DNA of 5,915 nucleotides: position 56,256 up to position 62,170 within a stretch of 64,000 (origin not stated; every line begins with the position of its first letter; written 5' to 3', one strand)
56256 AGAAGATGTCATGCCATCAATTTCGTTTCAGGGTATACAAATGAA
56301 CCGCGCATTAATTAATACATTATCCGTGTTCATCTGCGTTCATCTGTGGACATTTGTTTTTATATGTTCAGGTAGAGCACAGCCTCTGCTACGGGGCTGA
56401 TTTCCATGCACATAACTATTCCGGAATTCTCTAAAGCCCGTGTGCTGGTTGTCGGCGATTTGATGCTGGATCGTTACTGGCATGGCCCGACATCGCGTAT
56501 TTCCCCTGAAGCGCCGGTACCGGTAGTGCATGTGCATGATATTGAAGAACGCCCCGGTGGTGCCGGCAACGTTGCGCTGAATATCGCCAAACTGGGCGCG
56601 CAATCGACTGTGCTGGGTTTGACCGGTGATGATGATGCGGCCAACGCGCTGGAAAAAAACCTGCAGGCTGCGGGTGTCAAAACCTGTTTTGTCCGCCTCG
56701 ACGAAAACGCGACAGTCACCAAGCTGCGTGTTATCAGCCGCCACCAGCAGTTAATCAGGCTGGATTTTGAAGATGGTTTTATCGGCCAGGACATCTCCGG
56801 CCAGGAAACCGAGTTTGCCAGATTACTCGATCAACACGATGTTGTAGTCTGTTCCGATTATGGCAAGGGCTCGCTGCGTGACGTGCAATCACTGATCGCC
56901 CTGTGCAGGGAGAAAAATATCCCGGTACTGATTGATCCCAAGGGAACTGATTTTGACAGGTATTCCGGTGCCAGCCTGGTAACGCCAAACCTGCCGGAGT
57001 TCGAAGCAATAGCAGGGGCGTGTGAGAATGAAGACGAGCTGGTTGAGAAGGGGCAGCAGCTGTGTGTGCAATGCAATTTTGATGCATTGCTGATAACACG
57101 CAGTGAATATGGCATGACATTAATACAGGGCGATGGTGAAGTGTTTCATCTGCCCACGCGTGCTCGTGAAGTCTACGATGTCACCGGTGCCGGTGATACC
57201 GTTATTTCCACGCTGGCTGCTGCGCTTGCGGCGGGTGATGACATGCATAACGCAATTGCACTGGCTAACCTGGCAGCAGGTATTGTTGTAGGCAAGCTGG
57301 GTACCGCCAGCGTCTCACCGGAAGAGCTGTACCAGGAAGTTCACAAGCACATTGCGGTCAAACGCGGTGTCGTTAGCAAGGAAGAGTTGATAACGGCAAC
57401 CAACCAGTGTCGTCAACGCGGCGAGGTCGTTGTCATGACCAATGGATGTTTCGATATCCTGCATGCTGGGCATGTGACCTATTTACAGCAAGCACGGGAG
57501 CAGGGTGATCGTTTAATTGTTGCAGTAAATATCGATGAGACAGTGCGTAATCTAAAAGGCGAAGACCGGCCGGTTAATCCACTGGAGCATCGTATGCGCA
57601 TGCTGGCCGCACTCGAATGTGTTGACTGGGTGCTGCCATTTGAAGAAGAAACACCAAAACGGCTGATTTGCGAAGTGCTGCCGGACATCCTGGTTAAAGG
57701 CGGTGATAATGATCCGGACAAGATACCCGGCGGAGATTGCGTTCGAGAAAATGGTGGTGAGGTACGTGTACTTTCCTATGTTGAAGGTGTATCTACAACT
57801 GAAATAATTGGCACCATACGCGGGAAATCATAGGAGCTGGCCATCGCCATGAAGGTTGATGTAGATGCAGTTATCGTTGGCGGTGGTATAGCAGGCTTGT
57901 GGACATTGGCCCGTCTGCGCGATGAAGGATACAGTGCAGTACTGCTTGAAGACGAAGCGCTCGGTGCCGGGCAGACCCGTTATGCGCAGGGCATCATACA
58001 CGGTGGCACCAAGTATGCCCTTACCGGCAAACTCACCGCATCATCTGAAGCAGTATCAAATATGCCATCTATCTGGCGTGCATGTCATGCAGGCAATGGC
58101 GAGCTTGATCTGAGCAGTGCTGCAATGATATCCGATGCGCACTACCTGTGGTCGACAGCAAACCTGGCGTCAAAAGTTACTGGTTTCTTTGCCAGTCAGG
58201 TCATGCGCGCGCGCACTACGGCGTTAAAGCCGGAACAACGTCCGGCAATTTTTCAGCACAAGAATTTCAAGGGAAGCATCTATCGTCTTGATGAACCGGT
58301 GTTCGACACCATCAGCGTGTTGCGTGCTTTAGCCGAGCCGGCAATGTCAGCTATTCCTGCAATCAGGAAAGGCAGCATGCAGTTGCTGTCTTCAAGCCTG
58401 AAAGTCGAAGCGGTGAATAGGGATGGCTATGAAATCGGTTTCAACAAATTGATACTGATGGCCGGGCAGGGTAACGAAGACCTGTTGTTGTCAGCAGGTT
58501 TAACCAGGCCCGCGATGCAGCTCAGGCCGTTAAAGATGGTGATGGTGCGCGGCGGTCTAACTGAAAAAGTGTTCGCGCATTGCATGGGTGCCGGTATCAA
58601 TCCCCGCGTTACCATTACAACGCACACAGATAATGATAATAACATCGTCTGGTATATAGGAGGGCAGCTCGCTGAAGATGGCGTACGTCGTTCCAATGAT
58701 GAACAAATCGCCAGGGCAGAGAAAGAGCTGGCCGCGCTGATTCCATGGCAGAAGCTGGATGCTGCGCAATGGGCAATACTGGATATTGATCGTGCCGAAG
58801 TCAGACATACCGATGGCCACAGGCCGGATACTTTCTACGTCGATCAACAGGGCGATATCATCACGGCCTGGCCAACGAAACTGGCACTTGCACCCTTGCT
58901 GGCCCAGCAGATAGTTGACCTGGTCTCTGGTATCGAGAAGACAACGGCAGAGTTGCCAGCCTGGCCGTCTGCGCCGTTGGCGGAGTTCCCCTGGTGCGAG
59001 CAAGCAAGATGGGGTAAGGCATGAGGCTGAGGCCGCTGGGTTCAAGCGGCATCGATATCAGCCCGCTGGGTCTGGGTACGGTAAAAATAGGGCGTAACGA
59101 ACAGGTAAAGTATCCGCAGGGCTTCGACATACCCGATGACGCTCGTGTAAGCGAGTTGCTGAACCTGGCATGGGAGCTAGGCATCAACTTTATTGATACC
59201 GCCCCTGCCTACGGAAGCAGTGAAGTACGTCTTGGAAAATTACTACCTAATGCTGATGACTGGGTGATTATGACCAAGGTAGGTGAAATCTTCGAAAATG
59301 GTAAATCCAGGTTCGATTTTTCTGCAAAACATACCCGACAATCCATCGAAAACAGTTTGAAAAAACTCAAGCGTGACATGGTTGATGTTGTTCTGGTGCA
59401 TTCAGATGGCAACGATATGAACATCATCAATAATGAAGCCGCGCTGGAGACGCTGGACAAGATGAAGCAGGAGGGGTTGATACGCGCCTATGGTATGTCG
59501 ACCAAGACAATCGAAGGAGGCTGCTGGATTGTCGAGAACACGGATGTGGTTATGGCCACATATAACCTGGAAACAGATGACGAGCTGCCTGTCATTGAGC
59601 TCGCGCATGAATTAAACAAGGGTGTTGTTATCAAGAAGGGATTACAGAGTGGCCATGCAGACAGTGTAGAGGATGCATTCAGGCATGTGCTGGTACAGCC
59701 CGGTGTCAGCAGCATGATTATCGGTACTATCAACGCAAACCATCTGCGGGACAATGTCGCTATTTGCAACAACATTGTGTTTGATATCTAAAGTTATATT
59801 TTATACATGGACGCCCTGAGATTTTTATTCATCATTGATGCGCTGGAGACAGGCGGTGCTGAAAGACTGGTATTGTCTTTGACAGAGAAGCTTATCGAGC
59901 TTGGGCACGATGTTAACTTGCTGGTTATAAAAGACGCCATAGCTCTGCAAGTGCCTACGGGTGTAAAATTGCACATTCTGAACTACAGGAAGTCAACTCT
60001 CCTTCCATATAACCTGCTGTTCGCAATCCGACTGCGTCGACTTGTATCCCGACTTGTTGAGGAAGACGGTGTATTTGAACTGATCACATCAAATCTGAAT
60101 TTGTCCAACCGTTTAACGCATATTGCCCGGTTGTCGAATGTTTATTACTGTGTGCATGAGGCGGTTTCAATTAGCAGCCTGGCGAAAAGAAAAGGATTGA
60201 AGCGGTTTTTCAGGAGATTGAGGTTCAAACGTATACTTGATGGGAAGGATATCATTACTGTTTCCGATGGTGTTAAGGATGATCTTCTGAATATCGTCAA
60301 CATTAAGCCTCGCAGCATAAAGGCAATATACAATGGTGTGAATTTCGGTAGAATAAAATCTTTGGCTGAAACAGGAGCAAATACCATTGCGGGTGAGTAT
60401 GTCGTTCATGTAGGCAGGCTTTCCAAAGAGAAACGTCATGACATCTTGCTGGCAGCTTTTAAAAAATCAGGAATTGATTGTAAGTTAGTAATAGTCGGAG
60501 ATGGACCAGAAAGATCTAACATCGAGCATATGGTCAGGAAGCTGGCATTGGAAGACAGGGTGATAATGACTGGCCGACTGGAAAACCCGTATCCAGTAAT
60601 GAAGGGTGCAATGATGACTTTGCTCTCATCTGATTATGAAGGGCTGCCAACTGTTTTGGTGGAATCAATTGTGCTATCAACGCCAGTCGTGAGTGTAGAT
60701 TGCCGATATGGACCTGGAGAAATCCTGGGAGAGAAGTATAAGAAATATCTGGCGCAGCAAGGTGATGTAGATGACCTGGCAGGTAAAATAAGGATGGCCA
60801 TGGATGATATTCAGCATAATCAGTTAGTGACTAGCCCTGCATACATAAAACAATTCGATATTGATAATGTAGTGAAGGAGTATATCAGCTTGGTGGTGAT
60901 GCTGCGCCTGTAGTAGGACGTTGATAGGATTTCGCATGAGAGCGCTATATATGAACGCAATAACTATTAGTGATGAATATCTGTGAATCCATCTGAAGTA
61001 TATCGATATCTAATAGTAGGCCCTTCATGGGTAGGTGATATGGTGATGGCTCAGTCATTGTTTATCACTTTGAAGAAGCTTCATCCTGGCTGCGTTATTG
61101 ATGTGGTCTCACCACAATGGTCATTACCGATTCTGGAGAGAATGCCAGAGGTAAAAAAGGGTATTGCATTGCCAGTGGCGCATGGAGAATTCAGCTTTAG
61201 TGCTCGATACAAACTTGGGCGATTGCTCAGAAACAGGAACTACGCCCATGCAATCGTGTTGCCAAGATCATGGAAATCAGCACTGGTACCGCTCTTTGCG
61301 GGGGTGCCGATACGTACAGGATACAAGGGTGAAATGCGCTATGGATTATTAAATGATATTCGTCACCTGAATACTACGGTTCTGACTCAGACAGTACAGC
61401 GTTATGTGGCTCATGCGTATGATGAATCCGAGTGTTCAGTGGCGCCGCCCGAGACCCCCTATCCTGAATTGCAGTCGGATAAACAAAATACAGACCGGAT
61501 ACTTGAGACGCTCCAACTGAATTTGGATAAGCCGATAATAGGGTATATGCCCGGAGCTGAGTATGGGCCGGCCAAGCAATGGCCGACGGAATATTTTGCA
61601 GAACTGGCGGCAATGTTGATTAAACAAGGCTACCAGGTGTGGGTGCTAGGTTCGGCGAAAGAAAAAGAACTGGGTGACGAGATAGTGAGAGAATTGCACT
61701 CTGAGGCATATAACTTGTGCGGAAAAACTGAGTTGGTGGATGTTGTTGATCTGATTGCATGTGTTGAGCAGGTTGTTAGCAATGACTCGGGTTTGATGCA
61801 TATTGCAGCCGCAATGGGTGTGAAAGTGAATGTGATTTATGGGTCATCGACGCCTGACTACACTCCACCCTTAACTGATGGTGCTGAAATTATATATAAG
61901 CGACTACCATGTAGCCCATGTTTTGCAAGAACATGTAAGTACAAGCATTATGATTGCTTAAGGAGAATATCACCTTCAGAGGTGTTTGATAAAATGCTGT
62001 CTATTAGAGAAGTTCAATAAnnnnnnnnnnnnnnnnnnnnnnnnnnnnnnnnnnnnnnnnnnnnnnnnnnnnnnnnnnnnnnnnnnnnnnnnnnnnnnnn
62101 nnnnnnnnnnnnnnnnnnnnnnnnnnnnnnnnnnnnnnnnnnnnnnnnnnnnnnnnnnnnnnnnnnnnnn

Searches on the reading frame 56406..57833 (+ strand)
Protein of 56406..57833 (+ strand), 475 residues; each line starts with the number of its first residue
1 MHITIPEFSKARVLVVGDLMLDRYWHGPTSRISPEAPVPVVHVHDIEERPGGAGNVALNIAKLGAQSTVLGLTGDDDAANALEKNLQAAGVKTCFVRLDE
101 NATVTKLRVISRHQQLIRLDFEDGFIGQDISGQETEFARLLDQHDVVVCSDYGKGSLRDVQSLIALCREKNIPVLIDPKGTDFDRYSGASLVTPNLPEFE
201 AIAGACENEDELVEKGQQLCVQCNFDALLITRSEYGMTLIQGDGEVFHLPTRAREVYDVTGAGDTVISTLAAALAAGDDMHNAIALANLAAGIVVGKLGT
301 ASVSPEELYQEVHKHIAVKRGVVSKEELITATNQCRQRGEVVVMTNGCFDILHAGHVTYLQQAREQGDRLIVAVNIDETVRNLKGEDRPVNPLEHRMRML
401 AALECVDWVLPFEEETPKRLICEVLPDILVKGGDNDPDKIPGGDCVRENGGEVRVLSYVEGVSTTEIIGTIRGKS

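Call 37: search_protein_families(library=pfam, max_evalue=0.00001, proteins=[window:56406-57833:+])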
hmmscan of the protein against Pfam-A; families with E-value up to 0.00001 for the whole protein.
window:56406-57833:+ (475 aa): 3 families
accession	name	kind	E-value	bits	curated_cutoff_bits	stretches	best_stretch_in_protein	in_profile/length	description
PF00294.29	PfkB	-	1.3e-48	166.3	25.8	1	11-305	2-300/302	pfkB family carbohydrate kinase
PF01467.32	CTP_transf_like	-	3.9e-22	79.3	21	1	344-438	1-93/133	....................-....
PF08543.17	Phos_pyr_kin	-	6.6e-10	39.2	27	1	189-287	120-224/246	Phosphomethylpyrimidine kinase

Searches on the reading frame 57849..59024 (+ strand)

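Call 37: search_protein_families(library=pfam, max_evalue=0.00001, proteins=[window:57849-59024:+])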
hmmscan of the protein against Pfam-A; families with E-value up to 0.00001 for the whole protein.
window:57849-59024:+ (391 aa): 1 family
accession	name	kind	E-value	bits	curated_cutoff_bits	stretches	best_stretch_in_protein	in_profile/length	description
PF01266.30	DAO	-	2.4e-15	57.4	27.9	1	6-309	1-308/353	FAD dependent oxidoreductase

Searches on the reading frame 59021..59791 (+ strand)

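Call 37: search_protein_families(library=pfam, max_evalue=0.00001, proteins=[window:59021-59791:+])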
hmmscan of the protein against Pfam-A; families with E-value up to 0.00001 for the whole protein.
window:59021-59791:+ (256 aa): 1 family
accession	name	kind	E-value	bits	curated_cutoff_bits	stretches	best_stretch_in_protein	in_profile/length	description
PF00248.27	Aldo_ket_red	-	9e-33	114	24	1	15-211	1-195/291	Aldo/keto reductase family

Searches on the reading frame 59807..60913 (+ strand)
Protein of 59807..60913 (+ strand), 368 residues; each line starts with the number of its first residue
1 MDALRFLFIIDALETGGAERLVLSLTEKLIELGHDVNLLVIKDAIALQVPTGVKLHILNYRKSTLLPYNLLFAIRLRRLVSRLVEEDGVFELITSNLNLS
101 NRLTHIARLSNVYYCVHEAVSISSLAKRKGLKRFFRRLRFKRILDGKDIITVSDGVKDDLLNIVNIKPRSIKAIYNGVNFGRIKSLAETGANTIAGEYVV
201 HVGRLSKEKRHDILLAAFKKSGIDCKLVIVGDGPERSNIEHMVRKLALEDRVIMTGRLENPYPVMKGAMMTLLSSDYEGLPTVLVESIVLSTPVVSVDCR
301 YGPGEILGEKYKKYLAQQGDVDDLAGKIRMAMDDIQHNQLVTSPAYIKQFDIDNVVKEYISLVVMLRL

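Call 37: search_protein_families(library=pfam, max_evalue=0.00001, proteins=[window:59807-60913:+])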
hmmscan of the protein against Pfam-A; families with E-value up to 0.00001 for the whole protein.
window:59807-60913:+ (368 aa): 4 families
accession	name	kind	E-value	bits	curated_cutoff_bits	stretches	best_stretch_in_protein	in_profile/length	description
PF00534.26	Glycos_transf_1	-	1.2e-31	110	26.4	1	197-334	16-158/172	Glycosyl transferases group 1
PF13692.12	Glyco_trans_1_4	-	1.2e-24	87.7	27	1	198-334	3-142/142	Glycosyl transferases group 1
PF13439.12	Glyco_transf_4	-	7.8e-15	55.7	28.5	1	16-179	2-167/170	Glycosyltransferase Family 4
PF13579.12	Glyco_trans_4_4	-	1.5e-07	32.3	29.7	1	16-177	1-158/158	Glycosyl transferase 4-like domain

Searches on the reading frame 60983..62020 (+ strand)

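Call 37: search_protein_families(library=pfam, max_evalue=0.00001, proteins=[window:60983-62020:+])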
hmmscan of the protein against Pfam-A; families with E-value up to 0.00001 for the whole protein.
window:60983-62020:+ (345 aa): 1 family
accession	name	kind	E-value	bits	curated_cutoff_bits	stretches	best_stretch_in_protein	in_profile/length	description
PF01075.23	Glyco_transf_9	-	8.8e-65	218.9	22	1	75-323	1-246/247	Glycosyltransferase family 9 (heptosyltransferase)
